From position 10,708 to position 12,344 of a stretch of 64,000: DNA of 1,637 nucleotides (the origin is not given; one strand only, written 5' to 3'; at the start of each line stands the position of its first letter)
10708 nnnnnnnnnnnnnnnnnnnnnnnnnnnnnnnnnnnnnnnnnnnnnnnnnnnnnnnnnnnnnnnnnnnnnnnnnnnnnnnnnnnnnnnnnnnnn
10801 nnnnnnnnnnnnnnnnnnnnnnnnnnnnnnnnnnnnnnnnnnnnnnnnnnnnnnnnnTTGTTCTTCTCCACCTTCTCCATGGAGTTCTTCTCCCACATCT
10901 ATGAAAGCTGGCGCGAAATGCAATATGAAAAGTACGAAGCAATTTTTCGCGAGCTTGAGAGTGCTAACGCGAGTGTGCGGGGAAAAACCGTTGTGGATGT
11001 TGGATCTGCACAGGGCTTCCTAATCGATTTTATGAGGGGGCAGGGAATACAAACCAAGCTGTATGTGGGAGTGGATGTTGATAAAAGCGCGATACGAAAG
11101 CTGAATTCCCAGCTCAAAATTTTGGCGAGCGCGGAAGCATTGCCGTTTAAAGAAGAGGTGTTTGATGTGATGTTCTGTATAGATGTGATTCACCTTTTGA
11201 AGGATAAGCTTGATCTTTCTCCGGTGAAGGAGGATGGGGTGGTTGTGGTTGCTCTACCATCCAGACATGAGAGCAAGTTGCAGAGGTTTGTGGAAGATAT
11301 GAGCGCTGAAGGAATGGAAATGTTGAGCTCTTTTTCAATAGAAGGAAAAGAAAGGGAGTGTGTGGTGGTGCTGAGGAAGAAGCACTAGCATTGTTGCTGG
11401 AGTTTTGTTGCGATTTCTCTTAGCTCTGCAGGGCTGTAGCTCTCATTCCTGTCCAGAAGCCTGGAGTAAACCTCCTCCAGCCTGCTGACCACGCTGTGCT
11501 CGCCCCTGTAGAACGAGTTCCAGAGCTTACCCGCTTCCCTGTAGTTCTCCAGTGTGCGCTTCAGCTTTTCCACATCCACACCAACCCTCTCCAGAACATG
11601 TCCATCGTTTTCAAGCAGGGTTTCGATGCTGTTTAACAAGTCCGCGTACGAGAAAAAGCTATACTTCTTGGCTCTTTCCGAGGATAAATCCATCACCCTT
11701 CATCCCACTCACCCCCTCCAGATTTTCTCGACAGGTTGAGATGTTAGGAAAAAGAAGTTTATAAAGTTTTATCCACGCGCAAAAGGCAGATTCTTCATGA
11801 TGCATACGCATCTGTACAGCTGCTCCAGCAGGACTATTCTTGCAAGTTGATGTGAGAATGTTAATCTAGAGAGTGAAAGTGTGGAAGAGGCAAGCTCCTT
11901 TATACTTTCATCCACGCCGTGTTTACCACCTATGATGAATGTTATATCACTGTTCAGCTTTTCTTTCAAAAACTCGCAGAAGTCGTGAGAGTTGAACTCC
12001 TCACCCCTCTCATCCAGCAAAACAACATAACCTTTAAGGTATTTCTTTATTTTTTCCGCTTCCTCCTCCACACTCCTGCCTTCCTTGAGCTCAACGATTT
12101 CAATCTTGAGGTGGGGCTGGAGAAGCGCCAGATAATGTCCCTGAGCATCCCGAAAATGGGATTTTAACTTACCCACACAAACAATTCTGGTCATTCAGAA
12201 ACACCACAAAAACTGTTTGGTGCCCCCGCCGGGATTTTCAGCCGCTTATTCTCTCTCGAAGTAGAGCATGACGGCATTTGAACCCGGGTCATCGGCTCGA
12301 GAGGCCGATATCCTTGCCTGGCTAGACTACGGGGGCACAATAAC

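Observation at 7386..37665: Six of eight tRNAs carry an intron at the same non-canonical T-loop position; one carries a D-loop intron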

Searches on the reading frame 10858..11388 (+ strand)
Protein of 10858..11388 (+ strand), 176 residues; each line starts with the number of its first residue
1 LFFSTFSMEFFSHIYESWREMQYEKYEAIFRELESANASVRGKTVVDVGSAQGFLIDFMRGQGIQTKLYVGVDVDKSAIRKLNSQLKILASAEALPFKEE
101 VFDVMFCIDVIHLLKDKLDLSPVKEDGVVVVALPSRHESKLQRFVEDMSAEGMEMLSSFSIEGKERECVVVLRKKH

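Call 20: search_protein_families(library=pfam, proteins=[window:10858-11388:+])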
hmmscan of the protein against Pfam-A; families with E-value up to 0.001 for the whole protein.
window:10858-11388:+ (176 aa): 5 families
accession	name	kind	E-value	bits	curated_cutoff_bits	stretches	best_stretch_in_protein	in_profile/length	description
PF08241.18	Methyltransf_11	-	6.2e-09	36.8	21.2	1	46-117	1-76/95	Methyltransferase domain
PF13847.12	Methyltransf_31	-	2.4e-08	34.2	27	1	41-118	3-91/145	Methyltransferase domain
PF13489.12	Methyltransf_23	-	5.5e-07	29.9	27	1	27-137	7-122/164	Methyltransferase domain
PF13649.12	Methyltransf_25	-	5.7e-07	30.6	27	1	45-116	1-79/97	Methyltransferase domain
PF08242.18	Methyltransf_12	-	9.1e-05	23.6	30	1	46-118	1-82/98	Methyltransferase domain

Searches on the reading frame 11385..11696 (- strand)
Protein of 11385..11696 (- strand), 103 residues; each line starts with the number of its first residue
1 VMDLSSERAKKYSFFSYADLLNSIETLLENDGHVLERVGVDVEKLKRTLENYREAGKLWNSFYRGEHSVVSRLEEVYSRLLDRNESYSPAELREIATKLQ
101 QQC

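Call 52: search_protein_families(library=pfam, proteins=[window:11385-11696:-], max_evalue=0.01)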
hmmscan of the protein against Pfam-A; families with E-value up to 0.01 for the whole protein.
window:11385-11696:- (103 aa): 0 families

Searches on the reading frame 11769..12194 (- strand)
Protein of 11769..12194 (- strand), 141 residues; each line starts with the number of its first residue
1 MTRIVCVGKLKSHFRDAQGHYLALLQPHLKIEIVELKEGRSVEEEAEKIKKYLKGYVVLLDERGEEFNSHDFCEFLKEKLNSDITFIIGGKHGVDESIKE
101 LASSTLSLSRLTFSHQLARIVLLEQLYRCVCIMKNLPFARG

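Call 20: search_protein_families(library=pfam, proteins=[window:11769-12194:-])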
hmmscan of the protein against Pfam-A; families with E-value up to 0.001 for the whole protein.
window:11769-12194:- (141 aa): 1 family
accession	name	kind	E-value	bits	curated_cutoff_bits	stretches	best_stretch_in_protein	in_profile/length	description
PF02590.22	SPOUT_MTase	-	7.7e-37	127.1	27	1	3-137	4-152/154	Predicted SPOUT methyltransferase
